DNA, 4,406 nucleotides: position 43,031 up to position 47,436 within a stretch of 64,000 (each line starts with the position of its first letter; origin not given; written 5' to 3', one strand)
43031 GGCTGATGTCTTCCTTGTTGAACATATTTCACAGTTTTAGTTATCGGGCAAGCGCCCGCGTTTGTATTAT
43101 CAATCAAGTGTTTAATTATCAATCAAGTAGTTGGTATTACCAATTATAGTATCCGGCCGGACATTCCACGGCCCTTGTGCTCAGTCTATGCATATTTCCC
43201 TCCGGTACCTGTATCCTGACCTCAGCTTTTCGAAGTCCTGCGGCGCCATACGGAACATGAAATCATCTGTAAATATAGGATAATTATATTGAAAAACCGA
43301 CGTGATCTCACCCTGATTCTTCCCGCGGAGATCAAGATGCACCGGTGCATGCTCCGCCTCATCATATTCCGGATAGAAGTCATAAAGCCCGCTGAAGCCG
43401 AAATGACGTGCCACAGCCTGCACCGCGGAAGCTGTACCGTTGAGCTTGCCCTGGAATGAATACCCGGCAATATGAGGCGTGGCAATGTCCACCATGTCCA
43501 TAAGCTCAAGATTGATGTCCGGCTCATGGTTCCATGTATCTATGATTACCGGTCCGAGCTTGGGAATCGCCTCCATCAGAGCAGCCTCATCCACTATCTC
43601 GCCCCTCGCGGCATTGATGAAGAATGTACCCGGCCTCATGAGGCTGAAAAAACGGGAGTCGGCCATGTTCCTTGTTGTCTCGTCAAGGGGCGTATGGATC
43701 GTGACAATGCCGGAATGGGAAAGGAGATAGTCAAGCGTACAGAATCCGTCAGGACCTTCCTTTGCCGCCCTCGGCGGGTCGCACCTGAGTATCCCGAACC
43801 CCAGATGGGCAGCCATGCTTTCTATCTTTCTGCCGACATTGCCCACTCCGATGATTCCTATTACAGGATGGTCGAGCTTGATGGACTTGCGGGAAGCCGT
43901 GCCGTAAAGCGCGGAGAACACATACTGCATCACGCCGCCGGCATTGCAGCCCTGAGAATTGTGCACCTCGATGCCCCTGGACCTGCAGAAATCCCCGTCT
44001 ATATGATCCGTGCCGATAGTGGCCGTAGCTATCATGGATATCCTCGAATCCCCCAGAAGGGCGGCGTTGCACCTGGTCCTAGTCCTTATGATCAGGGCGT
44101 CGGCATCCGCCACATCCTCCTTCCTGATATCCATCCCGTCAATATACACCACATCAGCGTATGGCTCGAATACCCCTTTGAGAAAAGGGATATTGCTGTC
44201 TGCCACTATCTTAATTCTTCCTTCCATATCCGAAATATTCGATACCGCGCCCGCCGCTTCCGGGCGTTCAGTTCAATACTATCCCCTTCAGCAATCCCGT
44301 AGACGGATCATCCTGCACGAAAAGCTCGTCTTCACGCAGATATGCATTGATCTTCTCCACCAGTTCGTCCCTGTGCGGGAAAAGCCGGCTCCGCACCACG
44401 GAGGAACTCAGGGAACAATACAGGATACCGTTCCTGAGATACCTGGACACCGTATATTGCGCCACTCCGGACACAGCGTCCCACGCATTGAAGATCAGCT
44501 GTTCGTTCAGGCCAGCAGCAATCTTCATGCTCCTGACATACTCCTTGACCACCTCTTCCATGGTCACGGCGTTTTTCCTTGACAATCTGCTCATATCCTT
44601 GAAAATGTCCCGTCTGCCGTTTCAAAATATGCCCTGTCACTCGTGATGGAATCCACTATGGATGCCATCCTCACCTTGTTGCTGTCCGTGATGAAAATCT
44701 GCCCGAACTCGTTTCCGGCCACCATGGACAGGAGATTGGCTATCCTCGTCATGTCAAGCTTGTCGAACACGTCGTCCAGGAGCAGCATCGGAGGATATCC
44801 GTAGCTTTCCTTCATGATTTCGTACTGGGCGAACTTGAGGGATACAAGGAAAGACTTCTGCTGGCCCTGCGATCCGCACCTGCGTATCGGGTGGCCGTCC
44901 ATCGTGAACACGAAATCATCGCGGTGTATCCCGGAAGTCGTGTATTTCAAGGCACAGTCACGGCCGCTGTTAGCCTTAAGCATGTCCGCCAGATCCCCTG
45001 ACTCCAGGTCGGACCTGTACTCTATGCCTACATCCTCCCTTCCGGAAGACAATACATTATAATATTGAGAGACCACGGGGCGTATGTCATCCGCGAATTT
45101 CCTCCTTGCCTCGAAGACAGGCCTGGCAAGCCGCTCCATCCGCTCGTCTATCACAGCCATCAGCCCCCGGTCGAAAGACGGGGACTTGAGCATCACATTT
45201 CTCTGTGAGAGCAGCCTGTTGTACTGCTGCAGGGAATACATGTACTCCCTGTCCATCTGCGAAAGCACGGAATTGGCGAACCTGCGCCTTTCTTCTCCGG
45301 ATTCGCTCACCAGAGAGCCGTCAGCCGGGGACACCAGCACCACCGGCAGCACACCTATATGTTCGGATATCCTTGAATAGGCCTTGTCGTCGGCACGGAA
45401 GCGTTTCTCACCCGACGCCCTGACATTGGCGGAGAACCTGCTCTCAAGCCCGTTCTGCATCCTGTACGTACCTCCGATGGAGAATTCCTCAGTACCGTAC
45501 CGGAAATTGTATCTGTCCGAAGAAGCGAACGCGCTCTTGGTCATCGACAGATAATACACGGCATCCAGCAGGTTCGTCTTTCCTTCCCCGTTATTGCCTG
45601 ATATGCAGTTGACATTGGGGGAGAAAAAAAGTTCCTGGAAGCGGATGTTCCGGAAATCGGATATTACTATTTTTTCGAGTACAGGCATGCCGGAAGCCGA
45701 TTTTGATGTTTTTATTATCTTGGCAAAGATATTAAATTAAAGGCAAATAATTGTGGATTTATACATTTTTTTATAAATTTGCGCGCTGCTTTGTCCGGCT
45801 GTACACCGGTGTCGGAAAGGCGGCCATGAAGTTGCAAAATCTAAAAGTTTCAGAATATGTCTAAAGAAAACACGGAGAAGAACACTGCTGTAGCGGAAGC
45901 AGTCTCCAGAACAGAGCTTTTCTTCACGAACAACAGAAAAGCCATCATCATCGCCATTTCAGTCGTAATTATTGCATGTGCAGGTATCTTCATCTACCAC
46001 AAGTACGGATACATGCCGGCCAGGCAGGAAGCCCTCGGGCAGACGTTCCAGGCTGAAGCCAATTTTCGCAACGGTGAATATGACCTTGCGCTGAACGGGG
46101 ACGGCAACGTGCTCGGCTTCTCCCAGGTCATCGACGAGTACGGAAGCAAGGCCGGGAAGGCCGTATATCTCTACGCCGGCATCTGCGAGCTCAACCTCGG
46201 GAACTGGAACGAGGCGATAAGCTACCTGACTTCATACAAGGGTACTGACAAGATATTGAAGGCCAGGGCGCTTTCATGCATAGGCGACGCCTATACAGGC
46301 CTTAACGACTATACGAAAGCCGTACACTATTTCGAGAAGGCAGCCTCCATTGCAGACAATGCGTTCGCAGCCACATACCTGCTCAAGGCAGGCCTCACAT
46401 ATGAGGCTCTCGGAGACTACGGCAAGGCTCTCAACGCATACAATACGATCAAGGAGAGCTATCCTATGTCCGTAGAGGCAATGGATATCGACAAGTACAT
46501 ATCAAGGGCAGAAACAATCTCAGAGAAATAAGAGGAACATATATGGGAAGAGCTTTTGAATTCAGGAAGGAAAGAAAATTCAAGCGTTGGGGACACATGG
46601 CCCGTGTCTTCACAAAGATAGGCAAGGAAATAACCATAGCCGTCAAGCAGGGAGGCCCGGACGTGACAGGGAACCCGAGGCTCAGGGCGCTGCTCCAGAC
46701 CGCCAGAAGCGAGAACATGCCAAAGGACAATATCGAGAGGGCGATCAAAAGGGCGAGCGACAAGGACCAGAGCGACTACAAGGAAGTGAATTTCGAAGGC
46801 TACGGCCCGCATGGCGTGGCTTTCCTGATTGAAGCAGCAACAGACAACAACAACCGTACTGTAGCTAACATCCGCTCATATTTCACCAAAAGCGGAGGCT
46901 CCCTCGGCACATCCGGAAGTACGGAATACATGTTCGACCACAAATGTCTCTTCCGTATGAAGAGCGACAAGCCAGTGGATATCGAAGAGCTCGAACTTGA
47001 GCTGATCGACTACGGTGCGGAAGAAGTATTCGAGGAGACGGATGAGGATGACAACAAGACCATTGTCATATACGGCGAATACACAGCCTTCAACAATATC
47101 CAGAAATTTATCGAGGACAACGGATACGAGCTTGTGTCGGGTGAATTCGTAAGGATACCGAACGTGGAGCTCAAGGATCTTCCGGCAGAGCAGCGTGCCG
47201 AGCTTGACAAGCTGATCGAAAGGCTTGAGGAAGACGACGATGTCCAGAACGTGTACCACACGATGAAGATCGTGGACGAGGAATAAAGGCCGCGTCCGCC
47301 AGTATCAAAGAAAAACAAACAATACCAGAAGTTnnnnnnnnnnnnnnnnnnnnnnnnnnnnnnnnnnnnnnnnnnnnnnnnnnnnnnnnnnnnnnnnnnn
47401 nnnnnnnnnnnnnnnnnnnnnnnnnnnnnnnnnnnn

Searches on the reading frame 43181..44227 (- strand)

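Call 53: search_protein_families(library=pfam, max_evalue=0.00001, proteins=[window:43181-44227:-])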
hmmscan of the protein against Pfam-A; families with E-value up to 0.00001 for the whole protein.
window:43181-44227:- (348 aa): 2 families
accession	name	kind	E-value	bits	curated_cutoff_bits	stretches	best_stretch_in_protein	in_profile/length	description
PF02826.25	2-Hacid_dh_C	-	6.8e-30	104.2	25.1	1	114-254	30-178/178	D-isomer specific 2-hydroxyacid dehydrogenase, NAD binding domain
PF00389.36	2-Hacid_dh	-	4.3e-14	52.8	24.6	1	14-263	13-103/134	D-isomer specific 2-hydroxyacid dehydrogenase, catalytic domain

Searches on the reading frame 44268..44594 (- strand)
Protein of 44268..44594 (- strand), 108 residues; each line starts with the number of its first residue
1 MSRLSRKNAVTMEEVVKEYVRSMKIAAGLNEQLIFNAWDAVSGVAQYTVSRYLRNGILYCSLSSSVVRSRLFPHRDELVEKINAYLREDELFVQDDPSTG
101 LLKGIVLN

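Call 53: search_protein_families(library=pfam, max_evalue=0.00001, proteins=[window:44268-44594:-])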
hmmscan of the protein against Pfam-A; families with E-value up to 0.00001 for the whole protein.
window:44268-44594:- (108 aa): 1 family
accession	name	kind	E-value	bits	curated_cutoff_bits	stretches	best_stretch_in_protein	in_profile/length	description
PF05258.17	DciA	-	8.2e-07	29.6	24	1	13-88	3-81/89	Dna[CI] antecedent, DciA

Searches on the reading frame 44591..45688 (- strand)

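Call 53: search_protein_families(library=pfam, max_evalue=0.00001, proteins=[window:44591-45688:-])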
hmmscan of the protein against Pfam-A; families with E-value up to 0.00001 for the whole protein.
window:44591-45688:- (365 aa): 3 families
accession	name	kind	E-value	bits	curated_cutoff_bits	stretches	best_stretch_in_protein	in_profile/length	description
PF02463.25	SMC_N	-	5.9e-16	59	40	1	4-341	2-202/220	RecF/RecN/SMC N terminal domain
PF13476.12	AAA_23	-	3.7e-10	41.2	27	1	6-104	1-86/201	AAA domain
PF13175.12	AAA_15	-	2e-06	28.1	32.1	1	4-55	3-54/374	AAA ATPase domain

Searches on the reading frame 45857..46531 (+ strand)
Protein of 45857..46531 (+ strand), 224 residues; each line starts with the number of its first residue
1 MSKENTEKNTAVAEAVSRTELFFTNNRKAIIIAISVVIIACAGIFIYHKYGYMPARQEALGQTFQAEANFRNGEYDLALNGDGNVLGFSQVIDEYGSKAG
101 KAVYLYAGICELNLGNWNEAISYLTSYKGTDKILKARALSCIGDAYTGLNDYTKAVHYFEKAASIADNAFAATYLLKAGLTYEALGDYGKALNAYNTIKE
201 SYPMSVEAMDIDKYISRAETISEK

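Call 53: search_protein_families(library=pfam, max_evalue=0.00001, proteins=[window:45857-46531:+])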
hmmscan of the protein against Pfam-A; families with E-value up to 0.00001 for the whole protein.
window:45857-46531:+ (224 aa): 9 families
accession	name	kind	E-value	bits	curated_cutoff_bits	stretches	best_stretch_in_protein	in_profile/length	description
PF07719.23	TPR_2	-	1.4e-13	50.3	27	0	136-168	1-33/34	Tetratricopeptide repeat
PF13424.12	TPR_12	-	2.8e-12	47.1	30.1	1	136-197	3-70/77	Tetratricopeptide repeat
PF13174.12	TPR_6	-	3.8e-11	43.3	26.3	0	175-203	3-31/33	Tetratricopeptide repeat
PF00515.34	TPR_1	-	1.5e-10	40.8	27.8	0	136-165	1-30/34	Tetratricopeptide repeat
PF13432.12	TPR_16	-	2.5e-08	34.7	32.7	0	143-203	4-62/65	Tetratricopeptide repeat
PF13181.12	TPR_8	-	4.9e-08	33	25.7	0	142-166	7-31/34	Tetratricopeptide repeat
PF13176.12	TPR_7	-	1.1e-06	28.7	27.9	0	139-166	2-29/36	Tetratricopeptide repeat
PF13428.12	TPR_14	-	1.4e-06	28.9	23.5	0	175-203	4-32/44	Tetratricopeptide repeat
PF12895.13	ANAPC3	-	7.9e-06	26.5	27.2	0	66-124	30-79/82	Anaphase-promoting complex, cyclosome, subunit 3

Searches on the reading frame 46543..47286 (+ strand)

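Call 53: search_protein_families(library=pfam, max_evalue=0.00001, proteins=[window:46543-47286:+])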
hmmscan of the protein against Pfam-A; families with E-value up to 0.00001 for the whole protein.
window:46543-47286:+ (247 aa): 2 families
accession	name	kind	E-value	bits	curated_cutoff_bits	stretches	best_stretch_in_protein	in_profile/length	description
PF01709.26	Transcrip_reg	-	3.1e-51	173.7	27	1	79-241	1-160/160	TACO1/YebC second and third domain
PF20772.2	TACO1_YebC_N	-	3.9e-28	98.1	36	1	4-73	2-72/73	TACO1/YebC protein N-terminal domain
